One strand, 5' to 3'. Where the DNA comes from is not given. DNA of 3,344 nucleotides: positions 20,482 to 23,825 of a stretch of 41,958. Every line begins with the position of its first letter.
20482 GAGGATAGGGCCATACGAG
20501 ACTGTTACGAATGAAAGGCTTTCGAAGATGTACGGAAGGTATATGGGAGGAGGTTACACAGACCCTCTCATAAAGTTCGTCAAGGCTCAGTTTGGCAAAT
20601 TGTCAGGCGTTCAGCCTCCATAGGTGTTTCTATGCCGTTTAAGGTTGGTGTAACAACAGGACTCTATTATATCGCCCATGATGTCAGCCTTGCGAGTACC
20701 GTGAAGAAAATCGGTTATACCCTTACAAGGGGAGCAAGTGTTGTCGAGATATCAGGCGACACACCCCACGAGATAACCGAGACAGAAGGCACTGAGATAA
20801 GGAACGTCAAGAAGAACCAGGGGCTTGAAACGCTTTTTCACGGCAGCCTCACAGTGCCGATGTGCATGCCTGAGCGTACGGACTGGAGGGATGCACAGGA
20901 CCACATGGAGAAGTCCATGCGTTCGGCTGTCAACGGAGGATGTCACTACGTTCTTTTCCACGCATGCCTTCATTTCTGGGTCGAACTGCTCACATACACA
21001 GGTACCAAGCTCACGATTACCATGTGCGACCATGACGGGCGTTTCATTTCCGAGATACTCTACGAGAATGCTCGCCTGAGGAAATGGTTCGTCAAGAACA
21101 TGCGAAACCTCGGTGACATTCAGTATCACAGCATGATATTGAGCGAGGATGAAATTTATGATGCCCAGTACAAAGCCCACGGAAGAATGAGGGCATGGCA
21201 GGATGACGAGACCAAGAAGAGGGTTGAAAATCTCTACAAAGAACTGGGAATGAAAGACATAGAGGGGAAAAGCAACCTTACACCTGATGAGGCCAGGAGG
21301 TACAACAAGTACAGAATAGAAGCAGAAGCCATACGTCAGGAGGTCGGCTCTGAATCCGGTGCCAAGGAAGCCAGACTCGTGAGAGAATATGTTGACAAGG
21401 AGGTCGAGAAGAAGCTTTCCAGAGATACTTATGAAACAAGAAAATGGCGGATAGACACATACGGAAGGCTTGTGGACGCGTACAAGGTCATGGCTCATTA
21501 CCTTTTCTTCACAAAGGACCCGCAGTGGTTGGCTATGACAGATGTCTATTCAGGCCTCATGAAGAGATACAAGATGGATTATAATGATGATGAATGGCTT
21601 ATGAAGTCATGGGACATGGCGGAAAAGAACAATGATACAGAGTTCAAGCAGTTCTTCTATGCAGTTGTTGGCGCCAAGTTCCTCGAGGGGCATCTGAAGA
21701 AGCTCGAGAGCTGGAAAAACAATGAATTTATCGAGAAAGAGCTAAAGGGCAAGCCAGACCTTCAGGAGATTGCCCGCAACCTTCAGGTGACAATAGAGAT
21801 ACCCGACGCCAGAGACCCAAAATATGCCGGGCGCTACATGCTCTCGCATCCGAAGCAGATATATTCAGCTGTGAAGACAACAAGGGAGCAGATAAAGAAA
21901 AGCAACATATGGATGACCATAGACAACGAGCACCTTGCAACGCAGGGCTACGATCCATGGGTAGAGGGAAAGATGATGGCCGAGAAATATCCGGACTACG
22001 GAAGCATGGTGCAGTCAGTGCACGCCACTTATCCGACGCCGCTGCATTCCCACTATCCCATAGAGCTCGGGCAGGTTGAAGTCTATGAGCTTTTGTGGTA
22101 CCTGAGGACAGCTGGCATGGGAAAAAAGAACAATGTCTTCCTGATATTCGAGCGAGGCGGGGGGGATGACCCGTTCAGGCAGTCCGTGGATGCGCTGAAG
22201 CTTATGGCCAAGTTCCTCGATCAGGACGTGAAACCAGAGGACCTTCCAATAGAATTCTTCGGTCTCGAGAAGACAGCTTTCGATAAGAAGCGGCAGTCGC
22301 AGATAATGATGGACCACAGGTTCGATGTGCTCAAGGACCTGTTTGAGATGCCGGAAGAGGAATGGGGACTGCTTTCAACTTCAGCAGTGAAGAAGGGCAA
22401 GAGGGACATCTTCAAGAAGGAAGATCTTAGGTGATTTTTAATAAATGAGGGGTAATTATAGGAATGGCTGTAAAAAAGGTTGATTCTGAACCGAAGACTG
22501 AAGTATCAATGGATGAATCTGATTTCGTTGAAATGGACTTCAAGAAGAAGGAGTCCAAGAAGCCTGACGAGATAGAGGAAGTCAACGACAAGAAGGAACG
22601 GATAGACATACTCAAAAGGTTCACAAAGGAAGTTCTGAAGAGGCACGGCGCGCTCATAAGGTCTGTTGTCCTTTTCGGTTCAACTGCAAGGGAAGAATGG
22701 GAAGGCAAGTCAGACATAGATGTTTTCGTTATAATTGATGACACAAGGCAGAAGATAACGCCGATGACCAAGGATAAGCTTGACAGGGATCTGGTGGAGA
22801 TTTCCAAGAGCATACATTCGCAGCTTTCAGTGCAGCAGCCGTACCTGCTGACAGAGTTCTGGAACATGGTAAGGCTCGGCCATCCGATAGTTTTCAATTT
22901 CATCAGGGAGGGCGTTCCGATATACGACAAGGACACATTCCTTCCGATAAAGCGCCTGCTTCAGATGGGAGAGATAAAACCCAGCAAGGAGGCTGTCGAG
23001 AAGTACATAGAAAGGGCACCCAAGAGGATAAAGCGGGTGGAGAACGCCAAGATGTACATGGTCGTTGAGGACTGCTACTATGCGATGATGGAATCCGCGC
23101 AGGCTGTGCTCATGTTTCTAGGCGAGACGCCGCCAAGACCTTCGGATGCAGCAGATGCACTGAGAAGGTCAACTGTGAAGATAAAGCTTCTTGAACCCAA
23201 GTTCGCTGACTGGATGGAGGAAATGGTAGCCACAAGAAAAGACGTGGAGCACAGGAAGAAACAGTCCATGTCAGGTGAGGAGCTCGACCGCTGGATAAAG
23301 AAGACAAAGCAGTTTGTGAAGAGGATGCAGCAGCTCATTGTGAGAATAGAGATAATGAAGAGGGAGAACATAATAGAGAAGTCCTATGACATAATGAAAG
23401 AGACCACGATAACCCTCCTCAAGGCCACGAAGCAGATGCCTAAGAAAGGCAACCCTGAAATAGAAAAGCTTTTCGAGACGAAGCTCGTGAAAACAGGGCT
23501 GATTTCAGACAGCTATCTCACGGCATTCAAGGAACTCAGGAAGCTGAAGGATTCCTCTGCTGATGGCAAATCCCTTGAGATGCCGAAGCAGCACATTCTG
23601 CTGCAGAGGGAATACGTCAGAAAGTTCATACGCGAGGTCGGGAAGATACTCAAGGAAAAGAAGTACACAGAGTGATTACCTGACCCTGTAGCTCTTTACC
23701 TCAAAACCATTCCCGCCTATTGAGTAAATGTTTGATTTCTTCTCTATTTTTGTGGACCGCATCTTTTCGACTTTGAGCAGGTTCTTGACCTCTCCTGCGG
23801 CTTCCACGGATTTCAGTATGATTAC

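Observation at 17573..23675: Best candidate for an undescribed system: a divergent six-gene cluster around one shared promoter region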

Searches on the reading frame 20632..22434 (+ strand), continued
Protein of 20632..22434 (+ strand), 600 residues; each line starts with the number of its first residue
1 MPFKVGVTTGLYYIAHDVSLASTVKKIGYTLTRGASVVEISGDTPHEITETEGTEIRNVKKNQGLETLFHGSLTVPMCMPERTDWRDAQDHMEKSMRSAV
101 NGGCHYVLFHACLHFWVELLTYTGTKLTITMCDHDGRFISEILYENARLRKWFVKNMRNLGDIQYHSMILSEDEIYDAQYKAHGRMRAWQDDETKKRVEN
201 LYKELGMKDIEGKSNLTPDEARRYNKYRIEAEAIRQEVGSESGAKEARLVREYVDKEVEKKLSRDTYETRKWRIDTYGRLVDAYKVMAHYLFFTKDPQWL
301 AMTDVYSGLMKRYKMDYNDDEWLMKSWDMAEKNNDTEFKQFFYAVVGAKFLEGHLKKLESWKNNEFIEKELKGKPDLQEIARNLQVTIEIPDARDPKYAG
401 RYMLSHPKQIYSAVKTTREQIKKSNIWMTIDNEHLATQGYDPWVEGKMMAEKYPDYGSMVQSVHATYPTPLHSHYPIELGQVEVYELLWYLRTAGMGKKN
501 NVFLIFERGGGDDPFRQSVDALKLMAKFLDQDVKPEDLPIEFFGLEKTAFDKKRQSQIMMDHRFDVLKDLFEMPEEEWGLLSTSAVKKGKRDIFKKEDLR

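Call 60: fold_search(model_id=the predicted structure, library=pdb)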
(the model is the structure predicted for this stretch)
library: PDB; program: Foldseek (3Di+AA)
matches with E <= 10: 528; with E <= 0.001: 1
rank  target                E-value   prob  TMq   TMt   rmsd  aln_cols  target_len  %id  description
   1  8xix                  5.9e-04  1.00  0.33  0.63  13.9       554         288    8  KeDt3e within Co (released 2024-12-25)
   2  8xiv                  1.1e-03  1.00  0.33  0.63  12.6       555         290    8  Production of D-psicose (released 2024-12-25)
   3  7ern_C                1.8e-03  1.00  0.34  0.65  14.6       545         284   10  Crystal structure of D-allulose 3-epimerase with D-fructose from Agrobacterium sp. SUL3 (released 2022-05-11)
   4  3cqj_A                4.9e-03  1.00  0.19  0.35   6.2       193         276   12  Crystal Structure of L-xylulose-5-phosphate 3-epimerase UlaE (form B) complex with Zn2+ (released 2008-11-25)
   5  7ero_C                5.6e-03  1.00  0.31  0.61   9.1       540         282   10  Crystal structure of D-allulose 3-epimerase with D-allulose from Agrobacterium sp. SUL3 (released 2022-05-11)
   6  4hno                  7.7e-03  1.00  0.33  0.63   5.7       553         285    8  High resolution crystal structure of DNA Apurinic/apyrimidinic (AP) endonuclease IV Nfo from Thermatoga maritima (released 2013-01-23)
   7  8yec_C                7.7e-03  1.00  0.32  0.59  13.8       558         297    8  Crystal structure of L-ribulose 3-epimerase in complex with D-allulose (released 2025-02-12)
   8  7dz3_C                8.4e-03  1.00  0.30  0.58  10.2       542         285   10  Crystal structures of D-allulose 3-epimerase with D-fructose from Sinorhizobium fredii (released 2022-08-03)
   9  5zfs_A                8.8e-03  1.00  0.33  0.63  12.8       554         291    7  Crystal structure of Arthrobacter globiformis M30 sugar epimerase which can produce D-allulose from D-fructose (released 2018-10-24)
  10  3cqi_B                8.8e-03  1.00  0.19  0.36   5.9       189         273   14  Crystal Structure of L-xylulose-5-phosphate 3-epimerase UlaE (form B) complex with sulfate (released 2008-11-25)
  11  7dz4_A                9.2e-03  1.00  0.33  0.64  14.5       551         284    9  Crystal structures of D-allulose 3-epimerase with D-tagatose from Sinorhizobium fredii (released 2022-08-03)
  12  4xsl_D                9.7e-03  1.00  0.31  0.57  14.4       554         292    7  Crystal strcutre of D-tagatose 3-epimerase C66S from Pseudomonas cichorii in complex with glycerol (released 2016-01-27)
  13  3cqj_B                1.0e-02  1.00  0.33  0.63  15.7       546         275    8  Crystal Structure of L-xylulose-5-phosphate 3-epimerase UlaE (form B) complex with Zn2+ (released 2008-11-25)
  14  7dz3_A                1.1e-02  1.00  0.33  0.64  14.9       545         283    9  Crystal structures of D-allulose 3-epimerase with D-fructose from Sinorhizobium fredii (released 2022-08-03)
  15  3ktc_A                1.1e-02  1.00  0.20  0.33   6.1       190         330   13  Crystal structure of Putative sugar isomerase (YP_050048.1) from ERWINIA CAROTOVORA ATROSEPTICA SCRI1043 at 1.54 A res (released 2009-12-22)
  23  1qtw                  1.7e-02  1.00  0.34  0.63   5.7       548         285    7  HIGH-RESOLUTION CRYSTAL STRUCTURE OF THE ESCHERICHIA COLI DNA REPAIR ENZYME ENDONUCLEASE IV (released 1999-08-31)
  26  8rly_C                1.7e-02  1.00  0.34  0.64   5.5       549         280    7  E. coli endonuclease IV complexed with sulfate, catalytic Fe2+ (released 2024-12-11)
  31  2nq9_A                2.1e-02  1.00  0.35  0.68   5.4       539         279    8  High resolution crystal structure of Escherichia coli endonuclease IV (Endo IV) Y72A mutant bound to damaged DNA (released 2007-11-13)
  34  2x7v                  2.2e-02  1.00  0.34  0.62   6.8       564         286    8  Crystal structure of Thermotoga maritima endonuclease IV in the presence of zinc (released 2010-09-08)
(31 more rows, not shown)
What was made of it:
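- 20632..22434 (+): Gene E, 600 aa, an Endo IV-type TIM-barrel metallo-phosphoesterase. Barrel strands 1-4 are residues 1-127 (20632-21012). The helical insertion is residues 128-384 (21013-21783). Barrel strands 5-8 are residues 385-545 (21784-22266). A conserved, low-confidence C-terminal tail with the motif PEEEW is residues 546-600. Foldseek probability 1.00 to Endo IV (TM 0.62-0.68, rmsd 5.4-6.8 A) and to ketose 3-epimerases (call 60).
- On Endonuclease IV (Nfo): Foldseek probability 1.00 to 4hno, 1qtw, 2nq9, 2x7v and 8rly (call 60).
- Closest known: Endonuclease IV. Same: The same (beta/alpha)8 barrel: Foldseek probability 1.00, TM 0.62-0.68 normalised to the target (call 60).
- Foldseek probability 1.00 to Endo IV structures 4hno, 1qtw, 2nq9 and 8rly, with TM 0.62-0.68 (normalised to the target) and the lowest rmsd values of the full-length matches (5.4-5.7 A) (call 60). 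Foldseek ranks ketose 3-epimerases slightly above Endo IV by E-value (5.9e-4 against 7.7e-3, call 60). The top Foldseek hits by E-value are ketose 3-epimerases and UlaE (call 60). The rmsd to epimerases in full-length matches is mostly 9-16 A, against 5.4-6.8 A for Endo IV (call 60).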

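Call 69: find_related_loci(query=A2, collection=viral_contigs, flank=6000)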
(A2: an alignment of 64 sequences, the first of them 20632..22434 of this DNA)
Query A2 (600 aa) in viral_contigs; peptide patterns used: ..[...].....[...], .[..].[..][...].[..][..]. (x = any residue, [..] = any of these).
344 stretches matched a pattern, but none encodes a relative of the query by tblastn (E <= 1e-3).

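Call 96: search_dna_similar(query=window:20632-22434:+, collection=plasmids, mode=protein, max_evalue=0.001, max_rows=5)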
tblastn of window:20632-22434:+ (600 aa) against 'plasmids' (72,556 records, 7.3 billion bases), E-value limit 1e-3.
No match.

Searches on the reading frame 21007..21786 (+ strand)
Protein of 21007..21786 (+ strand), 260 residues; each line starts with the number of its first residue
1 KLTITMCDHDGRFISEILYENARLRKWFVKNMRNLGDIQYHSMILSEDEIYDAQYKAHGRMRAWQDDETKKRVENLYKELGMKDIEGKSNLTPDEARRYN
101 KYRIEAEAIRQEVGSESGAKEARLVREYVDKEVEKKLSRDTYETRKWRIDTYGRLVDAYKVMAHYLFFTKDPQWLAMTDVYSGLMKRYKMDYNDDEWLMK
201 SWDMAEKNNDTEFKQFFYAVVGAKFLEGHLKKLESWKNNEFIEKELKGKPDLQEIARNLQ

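Call 87: search_solved_structures(query=A4, max_evalue=10, show_alignments=1)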
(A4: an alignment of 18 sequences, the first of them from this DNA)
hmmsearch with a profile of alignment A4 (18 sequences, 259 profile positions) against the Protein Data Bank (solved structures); distinct sequences matched with E-value up to 10: 13.
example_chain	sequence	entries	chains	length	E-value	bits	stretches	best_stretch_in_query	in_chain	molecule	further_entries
8d0b_E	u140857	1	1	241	0.00046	23.1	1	8-78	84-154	DNA primase large subunit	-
4bpu_B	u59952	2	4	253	0.0005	23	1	8-78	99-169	DNA PRIMASE LARGE SUBUNIT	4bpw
4bpx_B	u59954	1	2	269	0.00058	22.8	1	8-78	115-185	DNA POLYMERASE ALPHA CATALYTIC SUBUNIT, DNA PRIMASE LARGE SUBUNIT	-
8vy3_B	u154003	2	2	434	0.001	22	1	8-78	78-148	DNA primase large subunit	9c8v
4rr2_B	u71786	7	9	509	0.0013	21.6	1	8-78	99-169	DNA primase large subunit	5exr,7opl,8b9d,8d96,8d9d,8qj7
7u5c_B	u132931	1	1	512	0.0013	21.6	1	8-78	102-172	DNA primase large subunit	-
8d0k_E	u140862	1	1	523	0.0014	21.6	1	8-78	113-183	DNA primase large subunit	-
8g99_C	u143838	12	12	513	0.26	14.1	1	8-78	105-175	DNA primase large subunit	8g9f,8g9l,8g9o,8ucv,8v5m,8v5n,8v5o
7pnt_U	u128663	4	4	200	2.3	11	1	42-155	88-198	28S ribosomal protein S26, mitochondrial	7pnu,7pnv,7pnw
9fqr_Xc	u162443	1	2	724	2.9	10.7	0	87-153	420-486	Adenylate kinase 7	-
3jd5_d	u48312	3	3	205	3.3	10.5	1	23-155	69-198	28S ribosomal protein S26, mitochondrial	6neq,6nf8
5aj4_Ad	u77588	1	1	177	9.4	9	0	44-151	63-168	MITORIBOSOMAL PROTEIN MS26, MRPS26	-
6nu2_AU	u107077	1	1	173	9.5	9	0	41-150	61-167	28S ribosomal protein S26, mitochondrial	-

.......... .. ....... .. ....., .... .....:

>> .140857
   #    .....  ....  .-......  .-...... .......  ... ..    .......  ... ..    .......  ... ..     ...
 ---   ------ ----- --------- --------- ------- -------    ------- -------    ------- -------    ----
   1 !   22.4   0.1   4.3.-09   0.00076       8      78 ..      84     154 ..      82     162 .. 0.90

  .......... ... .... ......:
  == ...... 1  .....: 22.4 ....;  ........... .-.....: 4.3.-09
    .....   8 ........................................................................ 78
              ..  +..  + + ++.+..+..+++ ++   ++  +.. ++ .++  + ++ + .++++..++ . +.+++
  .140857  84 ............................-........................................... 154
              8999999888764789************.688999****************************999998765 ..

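Call 88: search_protein_families(library=pfam, alignment_id=A4, max_evalue=1)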
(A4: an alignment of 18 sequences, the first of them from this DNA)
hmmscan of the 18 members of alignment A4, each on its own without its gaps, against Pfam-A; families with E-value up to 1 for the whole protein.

A. member 1, seq(260 aa): 0 families

B. families by the number of members that match (of 18 scanned): 35 families (the first 25 are shown)
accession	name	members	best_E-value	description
PF12114.14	Period_C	5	0.0052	Period circadian-like, C-terminal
PF07540.16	NOC3p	2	0.087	Nucleolar complex-associated protein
PF14650.11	FAM75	1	0.0042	FAM75 family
PF20234.3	DUF6591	1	0.0083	Family of unknown function (DUF6591)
PF11795.13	DUF3322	1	0.012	Uncharacterized protein conserved in bacteria N-term (DUF3322)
PF05400.18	FliT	1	0.012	Flagellar protein FliT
PF12724.12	Flavodoxin_5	1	0.014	Flavodoxin domain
PF04664.18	OGFr_N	1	0.018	Opioid growth factor receptor (OGFr) conserved region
PF23856.1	DUF7219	1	0.031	Family of unknown function (DUF7219)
PF20600.3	ExoX-like_C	1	0.039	Exodeoxyribonuclease X-like C-terminal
PF08546.17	ApbA_C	1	0.04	Ketopantoate reductase PanE/ApbA C terminal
PF19552.4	DUF6075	1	0.044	Family of unknown function (DUF6075)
PF09893.14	DUF2120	1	0.046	Uncharacterized protein conserved in archaea (DUF2120)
PF24568.1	CC_PcsB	1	0.053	Peptidoglycan hydrolase PcsB, coiled-coil domain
PF25223.1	DUF7841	1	0.067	Domain of unknown function (DUF7841)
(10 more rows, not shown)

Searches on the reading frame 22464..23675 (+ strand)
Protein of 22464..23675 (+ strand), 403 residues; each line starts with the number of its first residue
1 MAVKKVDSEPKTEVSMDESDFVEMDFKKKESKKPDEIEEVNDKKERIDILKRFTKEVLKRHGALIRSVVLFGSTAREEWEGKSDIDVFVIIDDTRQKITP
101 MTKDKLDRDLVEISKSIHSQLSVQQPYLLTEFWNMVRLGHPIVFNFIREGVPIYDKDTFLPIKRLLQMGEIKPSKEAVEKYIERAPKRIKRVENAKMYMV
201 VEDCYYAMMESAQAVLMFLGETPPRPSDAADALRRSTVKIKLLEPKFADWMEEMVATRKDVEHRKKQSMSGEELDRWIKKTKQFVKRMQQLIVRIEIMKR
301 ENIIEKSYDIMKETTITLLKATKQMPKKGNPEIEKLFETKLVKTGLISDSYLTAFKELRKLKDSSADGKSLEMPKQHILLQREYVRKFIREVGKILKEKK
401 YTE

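Call 3: search_protein_families(library=pfam, proteins=[window:22464-23675:+], max_evalue=1)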
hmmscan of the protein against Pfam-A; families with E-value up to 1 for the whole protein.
window:22464-23675:+ (403 aa): 9 families
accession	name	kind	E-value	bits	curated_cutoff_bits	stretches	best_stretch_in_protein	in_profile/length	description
PF01909.29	NTP_transf_2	-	3.1e-09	37.5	21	1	51-118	2-62/93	Nucleotidyltransferase domain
PF18765.7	Polbeta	-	9.2e-09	35.8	26.9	1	55-157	4-91/93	Polymerase beta, Nucleotidyltransferase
PF05168.19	HEPN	-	0.0011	19.5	22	1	192-288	19-114/117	HEPN domain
PF12633.13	Adenyl_cycl_N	-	0.0024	18.3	27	1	44-115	65-139/199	Adenylate cyclase NT domain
PF22600.2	MTPAP-like_central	-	0.0064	17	27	1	38-117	17-87/139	Poly(A) RNA polymerase, mitochondrial-like, central palm domain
PF05742.17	TANGO2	-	0.028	15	22.6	1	265-344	149-225/257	Transport and Golgi organisation 2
PF03445.19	DUF294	-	0.039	14.3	21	1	67-97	51-78/138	Putative nucleotidyltransferase DUF294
PF20726.3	Nairovirus_Gn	-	0.24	10.8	26.5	1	174-213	249-288/322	Nairovirus, structural glycoprotein Gn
PF04399.18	Glutaredoxin2_C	-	0.89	9.8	32.8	1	263-299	39-74/130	Glutaredoxin 2, C terminal domain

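Call 4: search_protein_families(library=ncbifam, proteins=[window:22464-23675:+], max_evalue=1)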
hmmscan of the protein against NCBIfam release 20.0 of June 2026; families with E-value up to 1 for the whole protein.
window:22464-23675:+ (403 aa): 7 families
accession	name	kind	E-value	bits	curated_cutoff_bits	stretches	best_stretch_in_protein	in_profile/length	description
NF051895.1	anti_phage_HalB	equivalog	4.6e-06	26.4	190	1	68-96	2-30/211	anti-phage Hailong system nucleotidyltransferase HalB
NF012212.1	ANT_9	subfamily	2.9e-05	23.5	340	1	60-123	16-76/249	aminoglycoside nucleotidyltransferase ANT(9)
NF047752.1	MntA_antitoxin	equivalog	3.2e-05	23.8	60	1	65-111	7-50/106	type VII toxin-antitoxin system MntA family adenylyltransferase antitoxin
NF033061.1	ANT_4p_I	equivalog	0.00029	20.5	350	1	43-100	8-65/253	ANT(4')-I family aminoglycoside nucleotidyltransferase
NF010309.0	PRK13746.1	subfamily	0.0064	15.8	193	1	55-116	17-76/263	aminoglycoside adenylyltransferase family protein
TIGR02182.1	GRXB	equivalog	0.02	14.6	186.65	1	238-307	95-166/209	GrxB family glutaredoxin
NF012157.0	ANT_3pp_I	equivalog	0.087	12.1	375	1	55-116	11-70/256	AadA family aminoglycoside 3''-O-nucleotidyltransferase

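Call 38: search_protein_families(library=padloc, proteins=[window:22464-23675:+], max_evalue=0.1)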
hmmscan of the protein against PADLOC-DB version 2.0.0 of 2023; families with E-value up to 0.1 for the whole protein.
window:22464-23675:+ (403 aa): 8 families
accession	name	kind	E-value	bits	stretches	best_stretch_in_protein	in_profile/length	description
PDLC04903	PDC-S09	-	2.7e-11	41.7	1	45-99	6-60/108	-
PDLC04907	PDC-S09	-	7.7e-08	30.4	1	48-101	12-63/114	-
PDLC04904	PDC-S09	-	1.2e-07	29.9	1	44-100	6-60/104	-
PDLC04906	PDC-S09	-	1.6e-07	29.6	1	42-97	3-56/98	-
PDLC04778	PDC-M70A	-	6.4e-07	27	1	27-111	12-93/355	-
PDLC04902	PDC-S09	-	2.4e-06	25.7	1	54-99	12-55/97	-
PDLC04368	PDC-M05A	-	1.1e-05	23.4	1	55-94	97-136/201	-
PDLC04369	PDC-M05A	-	0.00017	19.3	1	57-93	98-131/201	-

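Call 39: search_protein_families(library=phrogs, proteins=[window:22464-23675:+], max_evalue=0.1)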
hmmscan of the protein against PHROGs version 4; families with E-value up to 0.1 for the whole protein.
window:22464-23675:+ (403 aa): 2 families
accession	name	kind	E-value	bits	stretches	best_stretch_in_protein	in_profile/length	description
phrog_24076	-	unknown function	0.00021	21.8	1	65-103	3-41/229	-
phrog_36900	-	unknown function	0.039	15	1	169-236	59-128/156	-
